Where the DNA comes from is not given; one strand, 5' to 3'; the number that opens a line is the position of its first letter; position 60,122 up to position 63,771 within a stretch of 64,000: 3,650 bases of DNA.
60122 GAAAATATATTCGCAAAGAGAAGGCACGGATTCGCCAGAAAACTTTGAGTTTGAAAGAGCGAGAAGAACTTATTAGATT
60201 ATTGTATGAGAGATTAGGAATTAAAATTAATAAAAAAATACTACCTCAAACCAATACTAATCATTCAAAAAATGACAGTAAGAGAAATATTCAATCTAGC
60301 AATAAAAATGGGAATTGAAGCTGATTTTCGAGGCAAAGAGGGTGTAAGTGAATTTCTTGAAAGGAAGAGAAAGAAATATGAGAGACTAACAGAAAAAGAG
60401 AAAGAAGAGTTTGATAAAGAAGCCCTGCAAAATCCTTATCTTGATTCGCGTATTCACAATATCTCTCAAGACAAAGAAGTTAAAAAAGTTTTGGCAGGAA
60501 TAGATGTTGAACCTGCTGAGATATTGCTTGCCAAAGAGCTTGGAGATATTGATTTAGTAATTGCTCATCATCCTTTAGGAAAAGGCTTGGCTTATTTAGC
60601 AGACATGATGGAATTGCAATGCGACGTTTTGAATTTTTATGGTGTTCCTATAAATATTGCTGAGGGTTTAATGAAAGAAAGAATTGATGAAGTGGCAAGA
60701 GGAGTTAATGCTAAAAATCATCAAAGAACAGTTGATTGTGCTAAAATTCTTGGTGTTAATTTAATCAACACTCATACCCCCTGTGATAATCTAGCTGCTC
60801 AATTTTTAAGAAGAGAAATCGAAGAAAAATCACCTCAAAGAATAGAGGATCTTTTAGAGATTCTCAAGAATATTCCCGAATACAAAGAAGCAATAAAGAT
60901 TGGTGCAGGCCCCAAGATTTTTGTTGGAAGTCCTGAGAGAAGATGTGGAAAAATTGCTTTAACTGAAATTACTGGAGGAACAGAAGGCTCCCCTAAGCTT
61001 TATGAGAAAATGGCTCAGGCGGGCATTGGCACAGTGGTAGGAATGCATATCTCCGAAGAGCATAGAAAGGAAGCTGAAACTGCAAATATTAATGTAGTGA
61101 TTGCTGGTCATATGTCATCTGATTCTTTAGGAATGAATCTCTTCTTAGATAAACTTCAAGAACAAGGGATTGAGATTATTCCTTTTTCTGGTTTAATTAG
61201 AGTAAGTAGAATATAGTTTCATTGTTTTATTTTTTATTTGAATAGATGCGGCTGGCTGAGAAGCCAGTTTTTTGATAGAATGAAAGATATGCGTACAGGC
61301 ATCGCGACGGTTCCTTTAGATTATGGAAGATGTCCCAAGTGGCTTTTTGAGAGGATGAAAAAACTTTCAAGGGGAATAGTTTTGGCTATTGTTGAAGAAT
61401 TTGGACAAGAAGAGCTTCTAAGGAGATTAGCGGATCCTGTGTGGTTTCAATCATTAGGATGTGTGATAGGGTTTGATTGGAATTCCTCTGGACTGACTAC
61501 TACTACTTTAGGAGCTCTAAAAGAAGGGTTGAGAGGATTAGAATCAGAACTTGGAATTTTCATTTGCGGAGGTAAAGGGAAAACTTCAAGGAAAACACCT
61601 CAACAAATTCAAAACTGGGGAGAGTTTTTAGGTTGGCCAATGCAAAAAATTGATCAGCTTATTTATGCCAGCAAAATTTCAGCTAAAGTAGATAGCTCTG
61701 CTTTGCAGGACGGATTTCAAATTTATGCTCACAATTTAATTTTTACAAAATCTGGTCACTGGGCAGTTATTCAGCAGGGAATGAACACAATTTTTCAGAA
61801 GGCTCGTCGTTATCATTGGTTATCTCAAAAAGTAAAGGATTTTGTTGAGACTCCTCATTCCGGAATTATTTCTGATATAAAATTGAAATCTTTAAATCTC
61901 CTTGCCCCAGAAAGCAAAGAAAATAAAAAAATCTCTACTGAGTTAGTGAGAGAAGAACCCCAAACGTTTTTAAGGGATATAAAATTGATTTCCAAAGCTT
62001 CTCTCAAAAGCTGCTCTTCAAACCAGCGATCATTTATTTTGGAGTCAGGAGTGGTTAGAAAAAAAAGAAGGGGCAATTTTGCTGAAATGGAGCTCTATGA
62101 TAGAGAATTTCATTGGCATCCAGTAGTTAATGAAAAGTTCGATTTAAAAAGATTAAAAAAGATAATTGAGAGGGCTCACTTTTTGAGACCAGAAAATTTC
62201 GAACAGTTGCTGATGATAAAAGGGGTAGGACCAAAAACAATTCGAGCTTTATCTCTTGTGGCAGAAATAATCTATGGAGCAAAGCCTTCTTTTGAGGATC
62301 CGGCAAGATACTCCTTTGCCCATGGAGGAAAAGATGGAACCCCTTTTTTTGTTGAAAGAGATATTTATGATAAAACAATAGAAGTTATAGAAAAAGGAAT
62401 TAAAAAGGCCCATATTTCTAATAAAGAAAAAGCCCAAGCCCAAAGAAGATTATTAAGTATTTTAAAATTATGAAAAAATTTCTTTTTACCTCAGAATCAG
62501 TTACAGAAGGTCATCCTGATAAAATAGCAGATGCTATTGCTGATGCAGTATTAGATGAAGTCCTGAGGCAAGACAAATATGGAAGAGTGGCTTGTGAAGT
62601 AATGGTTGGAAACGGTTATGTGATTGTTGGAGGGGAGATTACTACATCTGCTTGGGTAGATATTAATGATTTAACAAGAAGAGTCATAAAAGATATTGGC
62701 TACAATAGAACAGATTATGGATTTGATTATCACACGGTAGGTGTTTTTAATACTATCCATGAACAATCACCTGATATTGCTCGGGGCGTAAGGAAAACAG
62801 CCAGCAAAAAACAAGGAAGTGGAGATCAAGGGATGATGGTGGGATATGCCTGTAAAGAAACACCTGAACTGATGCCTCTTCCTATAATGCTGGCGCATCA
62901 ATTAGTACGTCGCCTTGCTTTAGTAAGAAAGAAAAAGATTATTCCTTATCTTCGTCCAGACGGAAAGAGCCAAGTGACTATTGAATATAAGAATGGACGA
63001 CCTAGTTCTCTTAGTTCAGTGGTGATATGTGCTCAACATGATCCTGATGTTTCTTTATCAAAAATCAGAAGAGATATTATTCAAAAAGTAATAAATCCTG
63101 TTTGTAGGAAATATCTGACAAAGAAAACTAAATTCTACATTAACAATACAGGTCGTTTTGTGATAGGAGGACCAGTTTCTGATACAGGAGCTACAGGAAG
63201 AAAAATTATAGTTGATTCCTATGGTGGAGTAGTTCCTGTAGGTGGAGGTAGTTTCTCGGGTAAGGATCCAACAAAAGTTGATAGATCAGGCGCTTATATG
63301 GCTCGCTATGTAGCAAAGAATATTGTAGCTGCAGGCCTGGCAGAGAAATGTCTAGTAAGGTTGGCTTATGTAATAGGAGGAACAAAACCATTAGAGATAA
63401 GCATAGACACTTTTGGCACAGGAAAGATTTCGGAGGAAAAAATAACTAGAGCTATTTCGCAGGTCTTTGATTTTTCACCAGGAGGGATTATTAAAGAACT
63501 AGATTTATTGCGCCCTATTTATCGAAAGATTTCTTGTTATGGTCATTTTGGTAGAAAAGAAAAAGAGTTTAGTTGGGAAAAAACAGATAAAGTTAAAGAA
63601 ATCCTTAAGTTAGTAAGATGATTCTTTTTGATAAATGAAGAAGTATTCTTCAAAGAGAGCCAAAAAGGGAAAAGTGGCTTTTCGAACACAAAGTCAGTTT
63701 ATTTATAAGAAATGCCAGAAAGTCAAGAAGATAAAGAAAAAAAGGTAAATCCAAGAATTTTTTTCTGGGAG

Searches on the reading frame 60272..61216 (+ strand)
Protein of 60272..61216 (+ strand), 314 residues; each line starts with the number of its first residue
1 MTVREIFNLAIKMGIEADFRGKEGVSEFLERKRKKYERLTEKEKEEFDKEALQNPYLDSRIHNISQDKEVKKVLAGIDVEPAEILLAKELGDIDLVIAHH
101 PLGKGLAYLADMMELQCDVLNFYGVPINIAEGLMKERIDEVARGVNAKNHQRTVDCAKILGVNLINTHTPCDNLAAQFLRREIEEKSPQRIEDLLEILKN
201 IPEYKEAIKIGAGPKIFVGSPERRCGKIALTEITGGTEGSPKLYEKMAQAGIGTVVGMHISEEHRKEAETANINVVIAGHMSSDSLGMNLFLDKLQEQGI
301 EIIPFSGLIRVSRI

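Call 77: search_protein_families(library=pfam, proteins=[window:60272-61216:+], max_evalue=0.0001)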
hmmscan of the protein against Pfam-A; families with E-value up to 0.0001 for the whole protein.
window:60272-61216:+ (314 aa): 1 family
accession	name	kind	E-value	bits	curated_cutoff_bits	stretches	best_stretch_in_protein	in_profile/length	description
PF01784.24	DUF34_NIF3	-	3.2e-10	40.5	23.4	0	188-302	141-247/256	Duf34/NIF3 (NGG1p interacting factor 3)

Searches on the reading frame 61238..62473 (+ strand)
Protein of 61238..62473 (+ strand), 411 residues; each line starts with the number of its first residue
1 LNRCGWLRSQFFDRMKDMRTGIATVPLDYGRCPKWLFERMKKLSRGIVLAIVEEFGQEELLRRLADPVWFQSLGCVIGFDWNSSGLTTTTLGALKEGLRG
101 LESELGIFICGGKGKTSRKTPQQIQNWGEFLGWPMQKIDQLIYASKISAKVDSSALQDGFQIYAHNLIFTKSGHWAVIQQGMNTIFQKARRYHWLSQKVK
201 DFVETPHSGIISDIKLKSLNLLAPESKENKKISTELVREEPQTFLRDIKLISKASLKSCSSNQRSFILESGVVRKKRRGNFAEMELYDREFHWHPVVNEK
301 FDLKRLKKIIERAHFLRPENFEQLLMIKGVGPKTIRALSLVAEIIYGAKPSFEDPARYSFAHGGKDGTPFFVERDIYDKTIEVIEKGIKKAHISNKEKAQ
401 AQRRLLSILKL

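Call 77: search_protein_families(library=pfam, proteins=[window:61238-62473:+], max_evalue=0.0001)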
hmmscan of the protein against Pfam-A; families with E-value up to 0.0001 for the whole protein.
window:61238-62473:+ (411 aa): 1 family
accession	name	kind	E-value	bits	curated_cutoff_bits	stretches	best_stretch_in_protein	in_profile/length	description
PF05559.16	DUF763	-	5.3e-129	430.5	35.5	1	21-372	1-319/319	Protein of unknown function (DUF763)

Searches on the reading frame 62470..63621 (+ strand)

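Call 77: search_protein_families(library=pfam, proteins=[window:62470-63621:+], max_evalue=0.0001)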
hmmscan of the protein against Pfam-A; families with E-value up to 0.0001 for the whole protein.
window:62470-63621:+ (383 aa): 3 families
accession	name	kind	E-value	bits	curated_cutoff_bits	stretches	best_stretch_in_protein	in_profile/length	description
PF02773.21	S-AdoMet_synt_C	-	1.1e-62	210.4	25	1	232-371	1-138/138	S-adenosylmethionine synthetase, C-terminal domain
PF02772.21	S-AdoMet_synt_M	-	4.3e-47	159.6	29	1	114-230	1-120/120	S-adenosylmethionine synthetase, central domain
PF00438.25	S-AdoMet_synt_N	-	2.6e-41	140.6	33.1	1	3-101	1-99/99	S-adenosylmethionine synthetase, N-terminal domain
